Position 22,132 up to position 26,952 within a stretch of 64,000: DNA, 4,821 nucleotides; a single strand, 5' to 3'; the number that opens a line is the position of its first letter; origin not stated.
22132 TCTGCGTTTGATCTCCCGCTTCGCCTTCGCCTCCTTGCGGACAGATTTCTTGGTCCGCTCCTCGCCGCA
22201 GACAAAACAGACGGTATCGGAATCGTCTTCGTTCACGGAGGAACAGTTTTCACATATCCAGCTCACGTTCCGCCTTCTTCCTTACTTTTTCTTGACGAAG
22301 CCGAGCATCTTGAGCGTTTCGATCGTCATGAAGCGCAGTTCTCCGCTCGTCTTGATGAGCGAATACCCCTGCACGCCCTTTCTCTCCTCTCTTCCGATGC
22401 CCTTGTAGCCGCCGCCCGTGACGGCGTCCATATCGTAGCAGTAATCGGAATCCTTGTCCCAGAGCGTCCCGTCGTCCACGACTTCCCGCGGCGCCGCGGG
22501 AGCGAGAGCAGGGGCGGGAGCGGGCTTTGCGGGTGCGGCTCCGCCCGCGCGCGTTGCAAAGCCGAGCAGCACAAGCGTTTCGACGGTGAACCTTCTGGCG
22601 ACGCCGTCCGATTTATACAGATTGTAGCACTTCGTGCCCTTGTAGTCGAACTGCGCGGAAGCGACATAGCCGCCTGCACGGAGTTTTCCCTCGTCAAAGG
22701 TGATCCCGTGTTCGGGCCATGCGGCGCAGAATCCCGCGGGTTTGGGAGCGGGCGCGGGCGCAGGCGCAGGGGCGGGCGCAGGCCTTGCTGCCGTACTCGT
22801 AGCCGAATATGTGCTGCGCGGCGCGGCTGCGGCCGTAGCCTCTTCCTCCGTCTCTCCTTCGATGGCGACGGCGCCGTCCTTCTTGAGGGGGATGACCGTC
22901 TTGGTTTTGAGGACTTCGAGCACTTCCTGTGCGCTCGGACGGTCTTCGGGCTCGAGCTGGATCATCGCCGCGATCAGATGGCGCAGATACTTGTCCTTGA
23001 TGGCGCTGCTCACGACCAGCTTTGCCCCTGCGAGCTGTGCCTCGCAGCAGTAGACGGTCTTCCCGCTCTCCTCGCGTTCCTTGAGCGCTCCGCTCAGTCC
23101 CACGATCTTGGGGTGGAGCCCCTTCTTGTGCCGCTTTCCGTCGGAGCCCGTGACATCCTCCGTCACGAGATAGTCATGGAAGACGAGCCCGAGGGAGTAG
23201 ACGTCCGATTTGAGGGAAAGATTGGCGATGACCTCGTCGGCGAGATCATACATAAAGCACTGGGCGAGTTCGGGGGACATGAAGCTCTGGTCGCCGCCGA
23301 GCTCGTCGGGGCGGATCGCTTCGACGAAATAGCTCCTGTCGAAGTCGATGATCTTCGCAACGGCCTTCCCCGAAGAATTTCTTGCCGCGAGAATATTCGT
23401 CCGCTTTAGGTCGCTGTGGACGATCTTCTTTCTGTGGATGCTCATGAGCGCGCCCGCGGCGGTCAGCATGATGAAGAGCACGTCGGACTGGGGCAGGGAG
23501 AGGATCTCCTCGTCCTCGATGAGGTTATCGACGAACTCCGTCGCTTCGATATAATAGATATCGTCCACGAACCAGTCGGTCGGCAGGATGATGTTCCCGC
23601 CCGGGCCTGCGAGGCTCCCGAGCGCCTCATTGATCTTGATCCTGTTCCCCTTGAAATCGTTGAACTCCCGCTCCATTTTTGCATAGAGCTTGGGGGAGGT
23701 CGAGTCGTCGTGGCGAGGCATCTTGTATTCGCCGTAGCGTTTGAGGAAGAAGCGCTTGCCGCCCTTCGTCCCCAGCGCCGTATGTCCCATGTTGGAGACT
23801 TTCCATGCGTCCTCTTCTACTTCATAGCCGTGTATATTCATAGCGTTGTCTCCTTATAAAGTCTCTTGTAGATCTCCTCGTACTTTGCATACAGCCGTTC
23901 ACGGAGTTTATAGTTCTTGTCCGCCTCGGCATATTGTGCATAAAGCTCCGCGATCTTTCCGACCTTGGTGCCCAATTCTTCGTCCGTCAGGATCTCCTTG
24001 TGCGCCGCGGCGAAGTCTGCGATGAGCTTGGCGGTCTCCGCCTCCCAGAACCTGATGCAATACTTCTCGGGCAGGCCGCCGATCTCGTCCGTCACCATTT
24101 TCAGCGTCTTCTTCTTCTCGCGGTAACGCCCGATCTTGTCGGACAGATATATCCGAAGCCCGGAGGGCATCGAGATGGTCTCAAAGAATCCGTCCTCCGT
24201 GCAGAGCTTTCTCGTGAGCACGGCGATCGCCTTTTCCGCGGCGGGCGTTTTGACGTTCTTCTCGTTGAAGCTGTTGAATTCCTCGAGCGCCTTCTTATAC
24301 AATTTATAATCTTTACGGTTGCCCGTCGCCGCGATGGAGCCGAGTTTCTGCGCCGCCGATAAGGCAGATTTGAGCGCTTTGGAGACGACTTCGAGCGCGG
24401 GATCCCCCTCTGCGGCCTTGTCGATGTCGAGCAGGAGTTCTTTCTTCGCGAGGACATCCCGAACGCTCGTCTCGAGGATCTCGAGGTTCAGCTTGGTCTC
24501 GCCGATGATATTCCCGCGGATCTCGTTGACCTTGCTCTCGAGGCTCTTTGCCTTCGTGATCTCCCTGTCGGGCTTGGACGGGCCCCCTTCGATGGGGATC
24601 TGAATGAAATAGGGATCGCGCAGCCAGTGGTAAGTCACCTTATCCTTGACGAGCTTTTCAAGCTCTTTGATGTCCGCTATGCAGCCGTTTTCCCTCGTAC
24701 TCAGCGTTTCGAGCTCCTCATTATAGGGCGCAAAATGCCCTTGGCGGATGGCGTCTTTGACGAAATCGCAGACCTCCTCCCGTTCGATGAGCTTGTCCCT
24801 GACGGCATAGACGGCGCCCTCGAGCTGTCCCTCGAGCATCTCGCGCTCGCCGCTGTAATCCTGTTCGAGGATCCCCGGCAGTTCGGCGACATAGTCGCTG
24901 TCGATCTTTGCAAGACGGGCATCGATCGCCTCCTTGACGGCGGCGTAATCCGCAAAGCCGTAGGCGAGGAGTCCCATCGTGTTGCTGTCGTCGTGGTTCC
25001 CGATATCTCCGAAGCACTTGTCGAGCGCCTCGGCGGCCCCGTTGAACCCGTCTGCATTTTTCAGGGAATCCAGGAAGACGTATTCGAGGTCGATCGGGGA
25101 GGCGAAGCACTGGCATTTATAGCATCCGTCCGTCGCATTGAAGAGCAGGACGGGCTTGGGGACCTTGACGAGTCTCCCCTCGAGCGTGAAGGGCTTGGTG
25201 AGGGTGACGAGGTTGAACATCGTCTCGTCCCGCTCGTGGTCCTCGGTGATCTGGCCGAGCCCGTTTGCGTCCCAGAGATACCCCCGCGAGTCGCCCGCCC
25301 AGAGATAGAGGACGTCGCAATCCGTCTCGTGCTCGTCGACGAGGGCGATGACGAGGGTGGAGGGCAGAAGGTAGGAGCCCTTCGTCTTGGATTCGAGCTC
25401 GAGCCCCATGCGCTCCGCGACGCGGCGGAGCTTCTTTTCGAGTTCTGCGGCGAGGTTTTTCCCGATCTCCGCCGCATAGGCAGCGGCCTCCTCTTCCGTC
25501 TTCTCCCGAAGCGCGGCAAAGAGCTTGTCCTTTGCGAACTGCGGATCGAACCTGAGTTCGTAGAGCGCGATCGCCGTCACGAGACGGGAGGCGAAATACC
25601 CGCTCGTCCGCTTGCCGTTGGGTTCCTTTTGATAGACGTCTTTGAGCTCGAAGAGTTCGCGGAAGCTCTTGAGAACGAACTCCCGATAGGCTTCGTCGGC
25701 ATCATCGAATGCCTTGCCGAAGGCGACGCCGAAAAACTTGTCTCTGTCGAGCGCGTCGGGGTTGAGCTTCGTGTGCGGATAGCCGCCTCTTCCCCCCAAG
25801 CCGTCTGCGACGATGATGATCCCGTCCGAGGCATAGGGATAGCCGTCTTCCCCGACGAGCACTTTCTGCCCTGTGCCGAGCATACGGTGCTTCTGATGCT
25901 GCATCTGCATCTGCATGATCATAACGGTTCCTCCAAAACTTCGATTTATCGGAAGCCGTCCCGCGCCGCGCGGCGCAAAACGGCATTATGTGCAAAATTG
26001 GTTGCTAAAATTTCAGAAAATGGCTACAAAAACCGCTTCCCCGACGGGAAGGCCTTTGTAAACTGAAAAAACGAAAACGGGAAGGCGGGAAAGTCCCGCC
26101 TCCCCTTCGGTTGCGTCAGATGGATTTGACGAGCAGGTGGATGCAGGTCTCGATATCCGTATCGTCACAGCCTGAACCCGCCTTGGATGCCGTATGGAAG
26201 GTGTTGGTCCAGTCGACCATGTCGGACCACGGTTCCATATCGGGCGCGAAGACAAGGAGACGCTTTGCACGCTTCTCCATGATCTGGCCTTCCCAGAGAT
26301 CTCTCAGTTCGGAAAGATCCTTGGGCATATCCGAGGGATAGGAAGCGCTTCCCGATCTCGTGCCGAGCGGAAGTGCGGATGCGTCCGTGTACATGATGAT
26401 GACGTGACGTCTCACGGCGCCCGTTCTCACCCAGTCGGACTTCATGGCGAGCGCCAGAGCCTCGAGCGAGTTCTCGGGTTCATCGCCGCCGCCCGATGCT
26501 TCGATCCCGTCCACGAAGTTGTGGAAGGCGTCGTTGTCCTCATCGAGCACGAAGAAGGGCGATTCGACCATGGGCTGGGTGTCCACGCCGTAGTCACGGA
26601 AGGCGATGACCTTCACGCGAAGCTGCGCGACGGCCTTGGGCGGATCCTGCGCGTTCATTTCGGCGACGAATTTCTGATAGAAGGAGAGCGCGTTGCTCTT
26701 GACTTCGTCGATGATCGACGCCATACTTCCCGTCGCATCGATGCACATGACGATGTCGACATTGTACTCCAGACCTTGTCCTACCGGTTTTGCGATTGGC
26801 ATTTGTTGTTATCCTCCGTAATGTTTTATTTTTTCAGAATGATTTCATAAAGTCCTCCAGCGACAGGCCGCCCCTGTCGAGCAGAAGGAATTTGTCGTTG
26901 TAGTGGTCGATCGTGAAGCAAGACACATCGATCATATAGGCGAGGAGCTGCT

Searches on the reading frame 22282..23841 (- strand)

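Call 6: search_protein_families(library=pfam, proteins=[window:22282-23841:-], max_evalue=0.0001)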
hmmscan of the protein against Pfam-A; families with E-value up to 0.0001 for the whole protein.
window:22282-23841:- (519 aa): 2 families
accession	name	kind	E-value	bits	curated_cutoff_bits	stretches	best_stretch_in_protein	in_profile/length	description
PF00069.31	Pkinase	-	1e-19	71.4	31.7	1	85-309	61-259/263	Protein kinase domain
PF07714.23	PK_Tyr_Ser-Thr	-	7.1e-06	25.9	23.1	1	115-226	98-199/258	Protein tyrosine and serine/threonine kinase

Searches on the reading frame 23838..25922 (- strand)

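Call 6: search_protein_families(library=pfam, proteins=[window:23838-25922:-], max_evalue=0.0001)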
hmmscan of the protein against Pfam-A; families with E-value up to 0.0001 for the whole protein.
window:23838-25922:- (694 aa): 0 families

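Call 20: search_protein_families(library=ncbifam, proteins=[window:23838-25922:-], max_evalue=0.001)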
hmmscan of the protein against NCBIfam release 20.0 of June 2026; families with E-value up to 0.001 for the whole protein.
window:23838-25922:- (694 aa): 1 family
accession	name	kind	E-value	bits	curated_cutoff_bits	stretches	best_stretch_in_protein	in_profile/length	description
NF033484.1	Stp1_PP2C_phos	equivalog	1.9e-06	27.6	230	1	154-239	59-139/232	Stp1/IreP family PP2C-type Ser/Thr phosphatase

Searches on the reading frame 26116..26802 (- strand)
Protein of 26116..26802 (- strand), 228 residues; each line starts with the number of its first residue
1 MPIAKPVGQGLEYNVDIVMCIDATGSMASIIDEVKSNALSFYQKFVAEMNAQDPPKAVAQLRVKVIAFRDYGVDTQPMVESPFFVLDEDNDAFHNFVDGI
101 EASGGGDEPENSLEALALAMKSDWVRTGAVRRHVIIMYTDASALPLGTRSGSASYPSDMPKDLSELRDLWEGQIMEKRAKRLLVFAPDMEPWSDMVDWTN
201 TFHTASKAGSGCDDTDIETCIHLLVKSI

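Call 6: search_protein_families(library=pfam, proteins=[window:26116-26802:-], max_evalue=0.0001)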
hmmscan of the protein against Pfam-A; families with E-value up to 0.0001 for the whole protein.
window:26116-26802:- (228 aa): 2 families
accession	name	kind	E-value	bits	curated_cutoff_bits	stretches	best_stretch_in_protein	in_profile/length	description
PF25106.1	VWA_4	-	5.1e-11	42.9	27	1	17-143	2-106/169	von Willebrand factor A domain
PF13519.12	VWA_2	-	3.6e-07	31.2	27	1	17-141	1-106/107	von Willebrand factor type A domain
